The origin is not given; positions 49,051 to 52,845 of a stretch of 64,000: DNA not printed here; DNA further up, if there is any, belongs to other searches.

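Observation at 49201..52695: Cy-A-PCP module with cysteine-type adenylation signature (thiazoline-forming)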

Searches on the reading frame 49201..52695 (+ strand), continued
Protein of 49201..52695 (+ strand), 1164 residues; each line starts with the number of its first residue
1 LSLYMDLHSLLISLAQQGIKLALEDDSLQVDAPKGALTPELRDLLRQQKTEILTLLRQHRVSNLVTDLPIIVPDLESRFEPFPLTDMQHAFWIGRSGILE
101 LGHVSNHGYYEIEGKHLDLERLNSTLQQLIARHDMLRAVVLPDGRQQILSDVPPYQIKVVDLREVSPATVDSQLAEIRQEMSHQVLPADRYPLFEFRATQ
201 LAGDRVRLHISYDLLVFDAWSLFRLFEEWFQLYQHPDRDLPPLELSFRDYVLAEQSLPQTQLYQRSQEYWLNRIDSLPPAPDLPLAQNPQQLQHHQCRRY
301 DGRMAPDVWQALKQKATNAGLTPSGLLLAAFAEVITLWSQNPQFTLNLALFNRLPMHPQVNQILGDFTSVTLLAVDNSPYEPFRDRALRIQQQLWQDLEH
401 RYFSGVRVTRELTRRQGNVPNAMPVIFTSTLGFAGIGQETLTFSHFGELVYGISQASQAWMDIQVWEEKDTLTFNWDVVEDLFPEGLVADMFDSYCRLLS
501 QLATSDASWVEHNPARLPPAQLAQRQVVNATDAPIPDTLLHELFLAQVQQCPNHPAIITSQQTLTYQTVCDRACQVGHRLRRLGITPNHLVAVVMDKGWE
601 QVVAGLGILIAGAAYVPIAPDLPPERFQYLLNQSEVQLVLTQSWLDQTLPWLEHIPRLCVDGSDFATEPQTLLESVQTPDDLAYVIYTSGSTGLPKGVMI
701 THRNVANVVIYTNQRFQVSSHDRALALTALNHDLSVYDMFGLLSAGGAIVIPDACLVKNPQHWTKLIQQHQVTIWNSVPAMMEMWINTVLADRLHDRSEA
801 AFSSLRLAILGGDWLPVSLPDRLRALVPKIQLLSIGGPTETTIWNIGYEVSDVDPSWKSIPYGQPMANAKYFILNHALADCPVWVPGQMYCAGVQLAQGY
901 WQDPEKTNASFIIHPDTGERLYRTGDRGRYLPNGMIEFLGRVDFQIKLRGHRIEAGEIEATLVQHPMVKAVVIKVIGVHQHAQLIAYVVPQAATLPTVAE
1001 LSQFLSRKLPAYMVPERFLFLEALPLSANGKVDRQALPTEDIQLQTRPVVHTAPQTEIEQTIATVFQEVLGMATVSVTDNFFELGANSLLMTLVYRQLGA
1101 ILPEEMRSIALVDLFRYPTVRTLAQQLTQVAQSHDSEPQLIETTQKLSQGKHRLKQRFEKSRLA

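Call 7: find_homologous_proteins(query=window:49201-52692:+)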
Query window:49201-52692:+ (1164 aa): 2826 proteins with E <= 0.001 among 8000 candidates; the best 120 are listed.
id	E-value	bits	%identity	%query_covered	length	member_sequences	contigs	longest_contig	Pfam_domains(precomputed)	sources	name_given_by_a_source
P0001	0.0e+0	2484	94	100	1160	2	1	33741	PF00668.26,PF00550.32,PF18563.7,PF00501.35,PF13193.13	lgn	-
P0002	0.0e+0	2237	84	100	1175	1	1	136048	PF00668.26,PF00550.32,PF18563.7,PF00501.35,PF13193.13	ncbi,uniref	ncbi:amino acid adenylation domain-containing protein [Pantanalinema rosaneae CENA516]|uniref:non-ri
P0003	0.0e+0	1966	75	98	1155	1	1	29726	PF00668.26,PF00550.32,PF18563.7,PF00501.35,PF13193.13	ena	-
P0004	0.0e+0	1943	74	98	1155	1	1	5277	PF00668.26,PF00550.32,PF18563.7,PF00501.35,PF13193.13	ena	-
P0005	0.0e+0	1922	73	98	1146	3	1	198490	PF00668.26,PF00550.32,PF18563.7,PF00501.35,PF13193.13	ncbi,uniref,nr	ncbi:non-ribosomal peptide synthetase [Chroococcidiopsis sp. TS-821]|uniref:non-ribosomal peptide sy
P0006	0.0e+0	1918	73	100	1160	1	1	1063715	PF00668.26,PF00550.32,PF18563.7,PF00501.35,PF13193.13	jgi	jgi:pyochelin synthetase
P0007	0.0e+0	1917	73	100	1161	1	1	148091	PF00668.26,PF00550.32,PF18563.7,PF00501.35,PF13193.13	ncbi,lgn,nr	ncbi:MAG: amino acid adenylation domain-containing protein [Oscillatoriophycideae cyanobacterium NC_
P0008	0.0e+0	1904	72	100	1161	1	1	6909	PF00668.26,PF00550.32,PF18563.7,PF00501.35,PF13193.13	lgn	-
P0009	0.0e+0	1899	72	99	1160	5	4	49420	PF00668.26,PF00550.32,PF18563.7,PF00501.35,PF13193.13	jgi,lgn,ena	jgi:amino acid adenylation domain-containing protein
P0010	0.0e+0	1898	73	99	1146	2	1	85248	PF00668.26,PF00550.32,PF18563.7,PF00501.35,PF13193.13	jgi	jgi:pyochelin synthetase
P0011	0.0e+0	1898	71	100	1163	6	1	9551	PF00668.26,PF00550.32,PF18563.7,PF00501.35,PF13193.13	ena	-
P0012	0.0e+0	1896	53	92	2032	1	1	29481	PF13489.13,PF00550.32,PF18563.7,PF00501.35,PF13193.13,PF02458.21,PF23297.2,PF08241.19,PF13847.13,PF00668.26,PF13649.13,PF01209.25,PF08242.19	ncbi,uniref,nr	ncbi:non-ribosomal peptide synthetase [Fischerella thermalis]|uniref:Carrier domain-containing prote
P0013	0.0e+0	1882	71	99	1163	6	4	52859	PF00668.26,PF00550.32,PF18563.7,PF00501.35,PF13193.13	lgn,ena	-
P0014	0.0e+0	1871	73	97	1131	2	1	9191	PF00668.26,PF00550.32,PF18563.7,PF00501.35,PF13193.13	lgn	-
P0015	0.0e+0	1868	71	100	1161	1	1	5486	PF00668.26,PF00550.32,PF18563.7,PF00501.35,PF13193.13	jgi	jgi:pyochelin synthetase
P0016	0.0e+0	1852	70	100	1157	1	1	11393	PF00668.26,PF00550.32,PF18563.7,PF00501.35,PF13193.13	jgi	jgi:pyochelin synthetase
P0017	0.0e+0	1848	70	100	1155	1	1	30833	PF00668.26,PF00550.32,PF18563.7,PF00501.35,PF13193.13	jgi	jgi:pyochelin synthetase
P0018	0.0e+0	1848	70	100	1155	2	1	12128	PF00668.26,PF00550.32,PF18563.7,PF00501.35,PF13193.13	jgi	jgi:pyochelin synthetase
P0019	0.0e+0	1845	69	100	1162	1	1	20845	PF00668.26,PF00550.32,PF18563.7,PF00501.35,PF13193.13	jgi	jgi:pyochelin synthetase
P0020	0.0e+0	1844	69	100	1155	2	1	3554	PF00668.26,PF00550.32,PF18563.7,PF00501.35,PF13193.13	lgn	-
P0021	0.0e+0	1840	69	100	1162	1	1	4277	PF00668.26,PF00550.32,PF18563.7,PF00501.35,PF13193.13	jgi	jgi:pyochelin synthetase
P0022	0.0e+0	1834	69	100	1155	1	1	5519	PF00668.26,PF00550.32,PF18563.7,PF00501.35,PF13193.13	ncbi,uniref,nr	ncbi:non-ribosomal peptide synthetase [Chamaesiphon polymorphus]|uniref:Non-ribosomal peptide synthe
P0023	0.0e+0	1831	69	100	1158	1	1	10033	PF00668.26,PF00550.32,PF18563.7,PF00501.35,PF13193.13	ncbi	-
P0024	0.0e+0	1829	69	99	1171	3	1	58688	PF00668.26,PF00550.32,PF18563.7,PF00501.35,PF13193.13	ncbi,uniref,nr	ncbi:non-ribosomal peptide synthetase [Pseudanabaena sp. UWO310]|uniref:non-ribosomal peptide synthe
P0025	0.0e+0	1828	69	100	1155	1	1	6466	PF00668.26,PF00550.32,PF18563.7,PF00501.35,PF13193.13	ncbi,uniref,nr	ncbi:amino acid adenylation domain-containing protein [Chamaesiphon sp. OTE_8_metabat_110]|uniref:no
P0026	0.0e+0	1827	69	100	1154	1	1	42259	PF00668.26,PF00550.32,PF18563.7,PF00501.35,PF13193.13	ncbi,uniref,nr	ncbi:amino acid adenylation domain-containing protein [Chamaesiphon sp. VAR_48_metabat_135_sub]|unir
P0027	0.0e+0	1824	69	100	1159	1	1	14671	PF00668.26,PF00550.32,PF18563.7,PF00501.35,PF13193.13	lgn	-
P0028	0.0e+0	1823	70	99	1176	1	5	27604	PF00668.26,PF00550.32,PF18563.7,PF00501.35,PF13193.13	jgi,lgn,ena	jgi:amino acid adenylation domain-containing protein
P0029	0.0e+0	1822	69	100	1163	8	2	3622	PF00668.26,PF00550.32,PF18563.7,PF00501.35,PF13193.13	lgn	-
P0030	0.0e+0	1819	69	100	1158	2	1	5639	PF00668.26,PF00550.32,PF18563.7,PF00501.35,PF13193.13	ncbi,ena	-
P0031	0.0e+0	1812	68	100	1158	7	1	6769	PF00668.26,PF00550.32,PF18563.7,PF00501.35,PF13193.13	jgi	-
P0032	0.0e+0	1809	68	100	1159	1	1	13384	PF00668.26,PF00550.32,PF18563.7,PF00501.35,PF13193.13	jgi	jgi:amino acid adenylation domain-containing protein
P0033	0.0e+0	1805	68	100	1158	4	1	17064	PF00668.26,PF00550.32,PF18563.7,PF00501.35,PF13193.13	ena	-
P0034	0.0e+0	1805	68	100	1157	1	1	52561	PF00668.26,PF00550.32,PF18563.7,PF00501.35,PF13193.13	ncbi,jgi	jgi:amino acid adenylation domain-containing protein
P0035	0.0e+0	1804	68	100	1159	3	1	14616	PF00668.26,PF00550.32,PF18563.7,PF00501.35,PF13193.13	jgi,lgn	jgi:amino acid adenylation domain-containing protein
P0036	0.0e+0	1802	66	100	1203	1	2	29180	PF00668.26,PF00550.32,PF18563.7,PF00501.35,PF13193.13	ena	-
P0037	0.0e+0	1802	68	100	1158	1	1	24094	PF00668.26,PF00550.32,PF18563.7,PF00501.35,PF13193.13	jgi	jgi:amino acid adenylation domain-containing protein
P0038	0.0e+0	1796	68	100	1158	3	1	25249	PF00668.26,PF00550.32,PF18563.7,PF00501.35,PF13193.13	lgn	-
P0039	0.0e+0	1792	67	99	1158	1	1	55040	PF00668.26,PF00550.32,PF18563.7,PF00501.35,PF13193.13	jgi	jgi:pyochelin synthetase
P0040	0.0e+0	1791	68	100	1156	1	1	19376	PF00668.26,PF00550.32,PF18563.7,PF00501.35,PF13193.13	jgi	jgi:amino acid adenylation domain-containing protein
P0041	0.0e+0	1788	67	100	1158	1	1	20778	PF00668.26,PF00550.32,PF18563.7,PF00501.35,PF13193.13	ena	-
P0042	0.0e+0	1787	68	99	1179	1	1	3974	PF00668.26,PF00550.32,PF18563.7,PF00501.35,PF13193.13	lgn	-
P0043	0.0e+0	1785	67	100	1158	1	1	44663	PF00668.26,PF00550.32,PF18563.7,PF00501.35,PF13193.13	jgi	jgi:pyochelin synthetase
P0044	0.0e+0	1780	68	99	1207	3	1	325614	PF00668.26,PF00550.32,PF18563.7,PF00501.35,PF13193.13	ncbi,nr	ncbi:MAG: non-ribosomal peptide synthetase [Alkalinema sp. CACIAM 70d]|nr:MAG: non-ribosomal peptide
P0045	0.0e+0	1775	68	99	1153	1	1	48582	PF00668.26,PF00550.32,PF18563.7,PF00501.35,PF13193.13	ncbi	ncbi:MAG: amino acid adenylation domain-containing protein [Cyanobacteria bacterium P01_E01_bin.6]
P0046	0.0e+0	1773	66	99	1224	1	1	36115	PF00668.26,PF00550.32,PF18563.7,PF00501.35,PF13193.13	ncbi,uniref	ncbi:amino acid adenylation domain-containing protein [Alkalinema pantanalense CENA528]|uniref:non-r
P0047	0.0e+0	1772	67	99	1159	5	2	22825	PF00668.26,PF00550.32,PF18563.7,PF00501.35,PF13193.13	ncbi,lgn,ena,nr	ncbi:MAG TPA: non-ribosomal peptide synthetase [Cyanobacteria bacterium UBA11162]|nr:non-ribosomal p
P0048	0.0e+0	1758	67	99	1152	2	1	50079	PF00668.26,PF00550.32,PF18563.7,PF00501.35,PF13193.13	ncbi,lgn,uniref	ncbi:MAG: amino acid adenylation domain-containing protein [Coleofasciculus sp. C1-SOL-03]|uniref:no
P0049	0.0e+0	1756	66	100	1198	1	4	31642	PF00668.26,PF00550.32,PF18563.7,PF00501.35,PF13193.13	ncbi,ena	-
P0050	0.0e+0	1756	66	99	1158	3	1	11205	PF00668.26,PF00550.32,PF18563.7,PF00501.35,PF13193.13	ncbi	-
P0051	0.0e+0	1753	66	99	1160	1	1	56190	PF00668.26,PF00550.32,PF18563.7,PF00501.35,PF13193.13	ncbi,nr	ncbi:MAG: amino acid adenylation domain-containing protein [Stigonema ocellatum SAG 48.90 = DSM 1069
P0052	0.0e+0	1753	66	100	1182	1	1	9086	PF00668.26,PF18563.7,PF00501.35,PF13193.13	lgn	-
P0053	0.0e+0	1751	67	97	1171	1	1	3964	PF00668.26,PF00550.32,PF00501.35,PF13193.13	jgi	jgi:amino acid adenylation domain-containing protein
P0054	0.0e+0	1748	66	100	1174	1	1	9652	PF00668.26,PF00550.32,PF18563.7,PF00501.35,PF13193.13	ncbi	-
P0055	0.0e+0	1747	66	100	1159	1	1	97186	PF00668.26,PF00550.32,PF18563.7,PF00501.35,PF13193.13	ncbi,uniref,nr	ncbi:amino acid adenylation domain-containing protein [Phormidium sp. LEGE 05292]|uniref:non-ribosom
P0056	0.0e+0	1741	66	100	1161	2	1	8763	PF00668.26,PF00550.32,PF18563.7,PF00501.35,PF13193.13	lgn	-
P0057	0.0e+0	1740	65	100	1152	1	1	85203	PF00668.26,PF00550.32,PF18563.7,PF00501.35,PF13193.13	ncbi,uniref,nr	ncbi:amino acid adenylation domain-containing protein [Argonema antarcticum]|uniref:non-ribosomal pe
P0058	0.0e+0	1737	66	99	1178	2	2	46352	PF00668.26,PF00550.32,PF18563.7,PF00501.35,PF13193.13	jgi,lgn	-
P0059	0.0e+0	1734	65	100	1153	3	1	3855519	PF00668.26,PF00550.32,PF18563.7,PF00501.35,PF13193.13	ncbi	ncbi:non-ribosomal peptide synthetase [Phormidium nigroviride]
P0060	0.0e+0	1733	66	100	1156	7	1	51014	PF00668.26,PF00550.32,PF18563.7,PF00501.35,PF13193.13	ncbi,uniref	ncbi:amino acid adenylation domain-containing protein [Microcoleus sp. Pol7_A1]|uniref:amino acid ad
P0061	0.0e+0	1733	65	100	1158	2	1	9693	PF00668.26,PF00550.32,PF18563.7,PF00501.35,PF13193.13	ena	-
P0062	0.0e+0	1733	66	99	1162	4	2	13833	PF00668.26,PF00550.32,PF18563.7,PF00501.35,PF13193.13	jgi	-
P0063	0.0e+0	1729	66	99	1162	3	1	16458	PF00668.26,PF00550.32,PF18563.7,PF00501.35,PF13193.13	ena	-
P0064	0.0e+0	1728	65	99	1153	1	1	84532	PF00668.26,PF00550.32,PF18563.7,PF00501.35,PF13193.13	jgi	-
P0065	0.0e+0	1725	67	100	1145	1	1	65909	PF00668.26,PF00550.32,PF18563.7,PF00501.35,PF13193.13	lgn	-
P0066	0.0e+0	1725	65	100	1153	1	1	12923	PF00668.26,PF00550.32,PF18563.7,PF00501.35,PF13193.13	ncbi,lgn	ncbi:MAG: amino acid adenylation domain-containing protein [Coleofasciculaceae cyanobacterium]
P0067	0.0e+0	1724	65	100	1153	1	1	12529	PF00668.26,PF00550.32,PF18563.7,PF00501.35,PF13193.13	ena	-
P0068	0.0e+0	1723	65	100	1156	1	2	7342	PF00668.26,PF00550.32,PF18563.7,PF00501.35,PF13193.13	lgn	-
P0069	0.0e+0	1722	65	98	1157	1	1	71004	PF00668.26,PF00550.32,PF18563.7,PF00501.35,PF13193.13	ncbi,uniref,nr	ncbi:amino acid adenylation domain-containing protein [Lyngbya sp. CCAP 1446/10]|uniref:non-ribosoma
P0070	0.0e+0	1718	65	99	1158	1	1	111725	PF00668.26,PF00550.32,PF18563.7,PF00501.35,PF13193.13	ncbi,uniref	ncbi:amino acid adenylation domain-containing protein [Microcoleus sp. N3A4]|uniref:amino acid adeny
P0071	0.0e+0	1717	65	100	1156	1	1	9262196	PF00668.26,PF00550.32,PF18563.7,PF00501.35,PF13193.13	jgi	jgi:pyochelin synthetase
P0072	0.0e+0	1717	66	99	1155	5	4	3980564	PF00668.26,PF00550.32,PF18563.7,PF00501.35,PF13193.13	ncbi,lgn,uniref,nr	ncbi:non-ribosomal peptide synthetase [Baaleninema simplex]|uniref:non-ribosomal peptide synthetase 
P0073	0.0e+0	1715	69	86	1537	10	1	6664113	PF13847.13,PF00668.26,PF13489.13,PF13649.13,PF00550.32,PF18563.7,PF00501.35,PF13193.13,PF08241.19,PF08242.19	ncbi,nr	ncbi:MAG: D-alanine--D-alanyl carrier protein ligase [Chroococcidiopsis sp. SAG 2025]|nr:non-ribosom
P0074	0.0e+0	1710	66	100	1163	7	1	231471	PF00668.26,PF00550.32,PF18563.7,PF00501.35,PF13193.13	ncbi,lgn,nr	ncbi:MAG: amino acid adenylation domain-containing protein [Cyanobacteria bacterium SBC]|nr:amino ac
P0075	0.0e+0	1709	65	99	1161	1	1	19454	PF00668.26,PF00550.32,PF18563.7,PF00501.35,PF13193.13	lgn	-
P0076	0.0e+0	1707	65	99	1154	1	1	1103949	PF00668.26,PF00550.32,PF18563.7,PF00501.35,PF13193.13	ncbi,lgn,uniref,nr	ncbi:barbamide biosynthesis protein BarG [Tolypothrix sp. NIES-4075]|uniref:non-ribosomal peptide sy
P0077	0.0e+0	1706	67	97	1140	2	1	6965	PF00668.26,PF00550.32,PF18563.7,PF00501.35,PF13193.13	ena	-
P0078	0.0e+0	1706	67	97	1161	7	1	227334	PF00668.26,PF00550.32,PF18563.7,PF00501.35,PF13193.13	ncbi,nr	ncbi:amino acid adenylation domain-containing protein [Microcoleus sp. FACHB-1]|nr:amino acid adenyl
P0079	0.0e+0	1706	66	99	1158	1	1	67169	PF00668.26,PF00550.32,PF18563.7,PF00501.35,PF13193.13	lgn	-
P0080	0.0e+0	1705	65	100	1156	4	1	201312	PF00668.26,PF00550.32,PF18563.7,PF00501.35,PF13193.13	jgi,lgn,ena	jgi:amino acid adenylation domain-containing protein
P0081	0.0e+0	1702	71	85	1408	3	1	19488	PF00881.30,PF00668.26,PF00550.32,PF18563.7,PF00501.35,PF13193.13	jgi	jgi:amino acid adenylation domain-containing protein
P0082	0.0e+0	1697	65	100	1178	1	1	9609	PF00668.26,PF00550.32,PF18563.7,PF00501.35,PF13193.13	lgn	-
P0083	0.0e+0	1697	63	100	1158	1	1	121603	PF00668.26,PF00550.32,PF18563.7,PF00501.35,PF13193.13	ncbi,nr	ncbi:MAG: amino acid adenylation domain-containing protein [Symploca sp. SIO2E9]|nr:amino acid adeny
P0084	0.0e+0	1696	72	88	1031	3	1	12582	PF00668.26,PF00550.32,PF00501.35,PF13193.13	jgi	jgi:amino acid adenylation domain-containing protein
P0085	0.0e+0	1696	70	85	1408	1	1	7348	PF00881.30,PF00668.26,PF00550.32,PF18563.7,PF00501.35,PF13193.13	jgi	jgi:amino acid adenylation domain-containing protein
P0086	0.0e+0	1692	65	100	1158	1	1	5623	PF00668.26,PF00550.32,PF18563.7,PF00501.35,PF13193.13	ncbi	ncbi:MAG: amino acid adenylation domain-containing protein [Cyanobacteria bacterium P01_A01_bin.40]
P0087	0.0e+0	1692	65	99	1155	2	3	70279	PF00668.26,PF00550.32,PF18563.7,PF00501.35,PF13193.13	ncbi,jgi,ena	ncbi:MAG TPA: amino acid adenylation domain-containing protein [Coleofasciculaceae cyanobacterium]|j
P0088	0.0e+0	1692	64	100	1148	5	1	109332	PF00668.26,PF00550.32,PF18563.7,PF00501.35,PF13193.13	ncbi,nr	ncbi:MAG: amino acid adenylation domain-containing protein [Desertifilum sp.]|nr:amino acid adenylat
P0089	0.0e+0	1689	65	100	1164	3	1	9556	PF00668.26,PF00550.32,PF18563.7,PF00501.35,PF13193.13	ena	-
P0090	0.0e+0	1682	66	96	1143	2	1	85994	PF00668.26,PF00550.32,PF18563.7,PF00501.35,PF13193.13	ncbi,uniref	ncbi:non-ribosomal peptide synthetase [Coleofasciculus sp.]|uniref:non-ribosomal peptide synthetase 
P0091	0.0e+0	1680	70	68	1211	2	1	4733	PF00668.26,PF00550.32,PF18563.7,PF00501.35,PF13193.13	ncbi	ncbi:MAG TPA: AMP-binding protein [Stenomitos sp.]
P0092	0.0e+0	1679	64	98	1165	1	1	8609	PF00668.26,PF00550.32,PF18563.7,PF00501.35,PF13193.13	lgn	-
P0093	0.0e+0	1679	64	99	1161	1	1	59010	PF00668.26,PF00550.32,PF18563.7,PF00501.35,PF13193.13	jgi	-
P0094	0.0e+0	1678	63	100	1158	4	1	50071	PF00668.26,PF00550.32,PF18563.7,PF00501.35,PF13193.13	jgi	jgi:pyochelin synthetase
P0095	0.0e+0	1678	71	85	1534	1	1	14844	PF13847.13,PF00668.26,PF13489.13,PF13649.13,PF00550.32,PF18563.7,PF00501.35,PF13193.13,PF08241.19,PF08242.19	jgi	-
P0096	0.0e+0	1678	67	86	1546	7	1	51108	PF13847.13,PF00668.26,PF13489.13,PF13649.13,PF00550.32,PF18563.7,PF00501.35,PF13193.13,PF08241.19,PF08242.19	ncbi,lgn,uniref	ncbi:amino acid adenylation domain-containing protein [Nostoc sp.]|uniref:amino acid adenylation dom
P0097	0.0e+0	1678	64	99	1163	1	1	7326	PF00668.26,PF00550.32,PF18563.7,PF00501.35,PF13193.13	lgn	-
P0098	0.0e+0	1676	64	100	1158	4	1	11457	PF00668.26,PF00550.32,PF18563.7,PF00501.35,PF13193.13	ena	-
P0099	0.0e+0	1676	64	100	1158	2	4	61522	PF00668.26,PF00550.32,PF18563.7,PF00501.35,PF13193.13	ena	-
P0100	0.0e+0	1674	71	85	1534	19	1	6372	PF13847.13,PF00668.26,PF13489.13,PF13649.13,PF00550.32,PF18563.7,PF00501.35,PF13193.13,PF08241.19,PF08242.19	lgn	-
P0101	0.0e+0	1674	63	98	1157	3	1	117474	PF00668.26,PF00550.32,PF18563.7,PF00501.35,PF13193.13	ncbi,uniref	ncbi:amino acid adenylation domain-containing protein [Anabaena sp. WFMT]|uniref:amino acid adenylat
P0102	0.0e+0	1671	63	99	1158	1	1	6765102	PF00668.26,PF00550.32,PF18563.7,PF00501.35,PF13193.13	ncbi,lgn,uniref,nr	ncbi:non-ribosomal peptide synthetase [Nostoc sp. TCL26-01]|uniref:non-ribosomal peptide synthetase 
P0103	0.0e+0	1670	63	99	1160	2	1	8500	PF00668.26,PF00550.32,PF18563.7,PF00501.35,PF13193.13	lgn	-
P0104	0.0e+0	1670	63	99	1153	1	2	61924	PF00668.26,PF00550.32,PF18563.7,PF00501.35,PF13193.13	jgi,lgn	-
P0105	0.0e+0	1670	63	99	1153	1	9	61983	PF00668.26,PF00550.32,PF18563.7,PF00501.35,PF13193.13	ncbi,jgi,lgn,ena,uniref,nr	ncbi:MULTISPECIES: amino acid adenylation domain-containing protein [unclassified Roseofilum]|uniref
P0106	0.0e+0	1669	63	100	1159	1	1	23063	PF00668.26,PF00550.32,PF18563.7,PF00501.35,PF13193.13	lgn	-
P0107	0.0e+0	1666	70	85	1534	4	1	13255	PF13847.13,PF00668.26,PF13489.13,PF13649.13,PF00550.32,PF18563.7,PF00501.35,PF13193.13,PF08241.19,PF08242.19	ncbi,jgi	jgi:amino acid adenylation domain-containing protein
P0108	0.0e+0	1663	64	99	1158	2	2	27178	PF00668.26,PF00550.32,PF18563.7,PF00501.35,PF13193.13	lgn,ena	-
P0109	0.0e+0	1662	63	99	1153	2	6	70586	PF00668.26,PF00550.32,PF18563.7,PF00501.35,PF13193.13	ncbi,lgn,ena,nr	ncbi:MAG TPA: non-ribosomal peptide synthetase [Cyanobacteria bacterium UBA11369]|nr:non-ribosomal p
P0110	0.0e+0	1659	70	86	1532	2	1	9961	PF13847.13,PF00668.26,PF13489.13,PF13649.13,PF00550.32,PF18563.7,PF00501.35,PF13193.13,PF08241.19,PF08242.19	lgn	-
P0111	0.0e+0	1658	70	85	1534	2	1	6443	PF13847.13,PF00668.26,PF13489.13,PF13649.13,PF00550.32,PF18563.7,PF00501.35,PF13193.13,PF08241.19,PF08242.19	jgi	-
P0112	0.0e+0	1654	65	94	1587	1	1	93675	PF00668.26,PF08545.17,PF00550.32,PF00108.30,PF08541.17,PF00501.35,PF13193.13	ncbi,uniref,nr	ncbi:non-ribosomal peptide synthetase [Iningainema tapete]|uniref:Amino acid adenylation domain-cont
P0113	0.0e+0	1650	63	100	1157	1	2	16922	PF00668.26,PF00550.32,PF18563.7,PF00501.35,PF13193.13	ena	-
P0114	0.0e+0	1650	62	100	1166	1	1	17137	PF00668.26,PF00550.32,PF18563.7,PF00501.35,PF13193.13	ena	-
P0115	0.0e+0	1649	70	85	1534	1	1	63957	PF13847.13,PF00668.26,PF13489.13,PF13649.13,PF00550.32,PF18563.7,PF00501.35,PF13193.13,PF08241.19,PF08242.19,PF10294.16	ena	-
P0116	0.0e+0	1646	63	100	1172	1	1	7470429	PF00668.26,PF00550.32,PF18563.7,PF00501.35,PF13193.13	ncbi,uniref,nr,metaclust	ncbi:non-ribosomal peptide synthetase [Allocoleopsis franciscana]|uniref:Amino acid adenylation enzy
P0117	0.0e+0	1644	63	99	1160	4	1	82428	PF00668.26,PF00550.32,PF18563.7,PF00501.35,PF13193.13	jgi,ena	-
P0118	0.0e+0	1641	63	97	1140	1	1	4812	PF00668.26,PF00550.32,PF18563.7,PF00501.35,PF13193.13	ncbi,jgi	jgi:amino acid adenylation domain-containing protein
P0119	0.0e+0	1637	68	85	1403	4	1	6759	PF00881.30,PF00668.26,PF00550.32,PF18563.7,PF00501.35,PF13193.13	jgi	-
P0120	0.0e+0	1636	62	99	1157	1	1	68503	PF00668.26,PF00550.32,PF18563.7,PF00501.35,PF13193.13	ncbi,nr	ncbi:amino acid adenylation domain-containing protein [Halotia wernerae UHCC 0503]|nr:amino acid ade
